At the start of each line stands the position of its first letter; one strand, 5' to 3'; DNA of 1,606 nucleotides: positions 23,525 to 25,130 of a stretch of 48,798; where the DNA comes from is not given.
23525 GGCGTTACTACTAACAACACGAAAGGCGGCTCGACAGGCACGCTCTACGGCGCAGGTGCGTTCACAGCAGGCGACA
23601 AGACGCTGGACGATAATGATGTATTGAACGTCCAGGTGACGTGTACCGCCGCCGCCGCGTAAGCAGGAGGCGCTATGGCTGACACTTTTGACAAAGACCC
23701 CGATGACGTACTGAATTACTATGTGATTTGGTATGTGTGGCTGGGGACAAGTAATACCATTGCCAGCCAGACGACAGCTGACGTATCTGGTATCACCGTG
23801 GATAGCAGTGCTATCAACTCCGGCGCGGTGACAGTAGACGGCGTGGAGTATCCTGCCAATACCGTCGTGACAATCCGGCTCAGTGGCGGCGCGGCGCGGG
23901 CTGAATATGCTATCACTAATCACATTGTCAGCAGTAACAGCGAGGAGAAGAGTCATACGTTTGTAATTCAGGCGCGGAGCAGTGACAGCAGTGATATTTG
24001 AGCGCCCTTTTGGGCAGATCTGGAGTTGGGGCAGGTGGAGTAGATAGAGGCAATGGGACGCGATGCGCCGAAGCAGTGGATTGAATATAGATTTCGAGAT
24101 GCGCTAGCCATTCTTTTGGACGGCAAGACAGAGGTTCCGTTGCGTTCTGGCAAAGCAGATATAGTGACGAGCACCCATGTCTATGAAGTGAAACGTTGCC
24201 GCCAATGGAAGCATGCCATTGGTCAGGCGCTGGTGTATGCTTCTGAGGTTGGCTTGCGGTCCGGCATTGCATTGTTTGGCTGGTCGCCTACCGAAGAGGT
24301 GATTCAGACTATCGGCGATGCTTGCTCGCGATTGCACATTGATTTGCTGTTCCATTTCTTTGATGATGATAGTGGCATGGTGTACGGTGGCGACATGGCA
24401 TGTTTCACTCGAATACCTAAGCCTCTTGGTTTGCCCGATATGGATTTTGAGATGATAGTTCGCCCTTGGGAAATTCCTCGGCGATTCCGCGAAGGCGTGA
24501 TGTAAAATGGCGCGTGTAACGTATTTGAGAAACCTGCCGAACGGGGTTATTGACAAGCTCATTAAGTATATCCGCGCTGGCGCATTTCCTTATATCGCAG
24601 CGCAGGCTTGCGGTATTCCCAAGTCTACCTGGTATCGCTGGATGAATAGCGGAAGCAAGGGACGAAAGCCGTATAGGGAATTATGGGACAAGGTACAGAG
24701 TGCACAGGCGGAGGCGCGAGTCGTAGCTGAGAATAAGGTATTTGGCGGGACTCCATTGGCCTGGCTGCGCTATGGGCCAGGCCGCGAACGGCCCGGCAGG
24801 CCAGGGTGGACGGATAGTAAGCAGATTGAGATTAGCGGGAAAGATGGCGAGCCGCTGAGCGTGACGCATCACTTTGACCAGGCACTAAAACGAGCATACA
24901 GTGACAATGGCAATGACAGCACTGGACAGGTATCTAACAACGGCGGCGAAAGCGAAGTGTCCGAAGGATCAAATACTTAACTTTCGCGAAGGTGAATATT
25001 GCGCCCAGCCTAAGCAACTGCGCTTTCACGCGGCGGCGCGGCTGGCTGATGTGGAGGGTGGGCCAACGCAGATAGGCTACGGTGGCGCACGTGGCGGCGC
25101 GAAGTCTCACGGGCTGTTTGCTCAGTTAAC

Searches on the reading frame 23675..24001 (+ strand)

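Call 61: search_protein_families(library=pfam, proteins=[window:23675-24001:+], max_evalue=0.05)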
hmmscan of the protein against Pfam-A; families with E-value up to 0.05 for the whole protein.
window:23675-24001:+ (108 aa): 1 family
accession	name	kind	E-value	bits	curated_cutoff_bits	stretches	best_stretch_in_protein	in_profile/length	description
PF23148.1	Gp77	-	1.2e-13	51.8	27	1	7-99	1-84/84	Podophage GP4 fiber-tail adaptor protein gp77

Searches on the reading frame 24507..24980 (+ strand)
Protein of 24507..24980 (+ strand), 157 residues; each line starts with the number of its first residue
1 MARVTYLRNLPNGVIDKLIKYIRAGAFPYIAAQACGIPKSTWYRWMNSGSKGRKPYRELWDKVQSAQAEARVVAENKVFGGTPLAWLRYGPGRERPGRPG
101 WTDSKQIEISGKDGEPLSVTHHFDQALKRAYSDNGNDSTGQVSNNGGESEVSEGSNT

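Call 61: search_protein_families(library=pfam, proteins=[window:24507-24980:+], max_evalue=0.05)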
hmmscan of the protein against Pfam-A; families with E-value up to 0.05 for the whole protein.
window:24507-24980:+ (157 aa): 1 family
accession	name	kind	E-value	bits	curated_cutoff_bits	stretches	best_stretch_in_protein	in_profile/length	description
PF12728.13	HTH_17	-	0.0093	16.6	27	0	31-49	7-25/51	Helix-turn-helix domain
